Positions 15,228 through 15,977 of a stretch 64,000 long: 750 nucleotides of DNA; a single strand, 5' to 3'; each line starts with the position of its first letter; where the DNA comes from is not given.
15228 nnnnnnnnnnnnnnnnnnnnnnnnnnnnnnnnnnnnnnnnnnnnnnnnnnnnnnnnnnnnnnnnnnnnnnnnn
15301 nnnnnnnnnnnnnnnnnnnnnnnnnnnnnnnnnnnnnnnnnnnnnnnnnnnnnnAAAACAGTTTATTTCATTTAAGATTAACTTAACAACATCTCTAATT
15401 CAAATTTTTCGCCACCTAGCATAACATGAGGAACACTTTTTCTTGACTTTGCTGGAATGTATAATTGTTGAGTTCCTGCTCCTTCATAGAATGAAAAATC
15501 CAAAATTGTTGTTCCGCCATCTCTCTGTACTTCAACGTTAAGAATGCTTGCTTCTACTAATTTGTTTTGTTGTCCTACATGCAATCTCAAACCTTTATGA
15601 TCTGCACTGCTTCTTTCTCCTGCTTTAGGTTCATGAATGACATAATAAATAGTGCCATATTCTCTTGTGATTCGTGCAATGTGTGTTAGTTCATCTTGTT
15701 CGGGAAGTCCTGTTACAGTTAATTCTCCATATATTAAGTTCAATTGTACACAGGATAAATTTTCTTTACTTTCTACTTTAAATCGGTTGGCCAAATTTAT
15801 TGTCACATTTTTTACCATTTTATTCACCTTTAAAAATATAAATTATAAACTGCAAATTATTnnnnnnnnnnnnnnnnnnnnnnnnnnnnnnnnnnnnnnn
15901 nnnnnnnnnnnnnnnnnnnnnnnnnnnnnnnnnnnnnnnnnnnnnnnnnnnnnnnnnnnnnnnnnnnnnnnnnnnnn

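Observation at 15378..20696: Divergent cluster of large coiled-coil/membrane proteins with a keratin-like Gly/Ser/Phe tail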

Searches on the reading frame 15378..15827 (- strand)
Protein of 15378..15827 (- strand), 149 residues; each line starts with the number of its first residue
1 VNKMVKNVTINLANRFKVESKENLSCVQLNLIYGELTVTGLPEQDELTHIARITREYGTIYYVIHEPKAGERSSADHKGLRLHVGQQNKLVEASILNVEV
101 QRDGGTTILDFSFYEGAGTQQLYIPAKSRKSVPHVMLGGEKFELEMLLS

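Call 3: search_protein_families(library=pfam, proteins=[window:15378-15827:-], max_evalue=1)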
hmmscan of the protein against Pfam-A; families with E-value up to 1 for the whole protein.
window:15378-15827:- (149 aa): 0 families

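Call 4: search_protein_families(library=ncbifam, proteins=[window:15378-15827:-], max_evalue=1)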
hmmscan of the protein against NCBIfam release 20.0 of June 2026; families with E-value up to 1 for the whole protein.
window:15378-15827:- (149 aa): 1 family
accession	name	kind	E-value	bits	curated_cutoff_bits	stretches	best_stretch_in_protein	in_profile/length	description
NF047820.1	TalGalacDh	equivalog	0.067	12.1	500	1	83-127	26-70/371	L-talarate/galactarate dehydratase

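Call 5: search_protein_families(library=padloc, proteins=[window:15378-15827:-], max_evalue=1)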
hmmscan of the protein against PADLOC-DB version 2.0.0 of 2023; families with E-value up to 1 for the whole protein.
window:15378-15827:- (149 aa): 0 families

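Call 48: search_protein_families(library=phrogs, proteins=[window:15378-15827:-], max_evalue=0.01)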
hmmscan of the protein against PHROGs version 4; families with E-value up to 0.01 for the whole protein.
window:15378-15827:- (149 aa): 0 families

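Call 92: list_cluster_members(proteins=[window:15378-15827:-, window:20340-20696:+])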
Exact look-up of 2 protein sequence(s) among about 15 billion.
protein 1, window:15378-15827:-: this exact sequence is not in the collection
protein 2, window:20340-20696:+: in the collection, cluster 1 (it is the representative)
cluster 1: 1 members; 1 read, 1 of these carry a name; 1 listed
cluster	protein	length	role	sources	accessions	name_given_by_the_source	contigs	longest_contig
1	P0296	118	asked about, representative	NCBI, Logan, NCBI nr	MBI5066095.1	hypothetical protein HZA97_07705 [Candidatus Woesearchaeota archaeon] | hypothetical protein [Candidatus Woesearchaeota archaeon]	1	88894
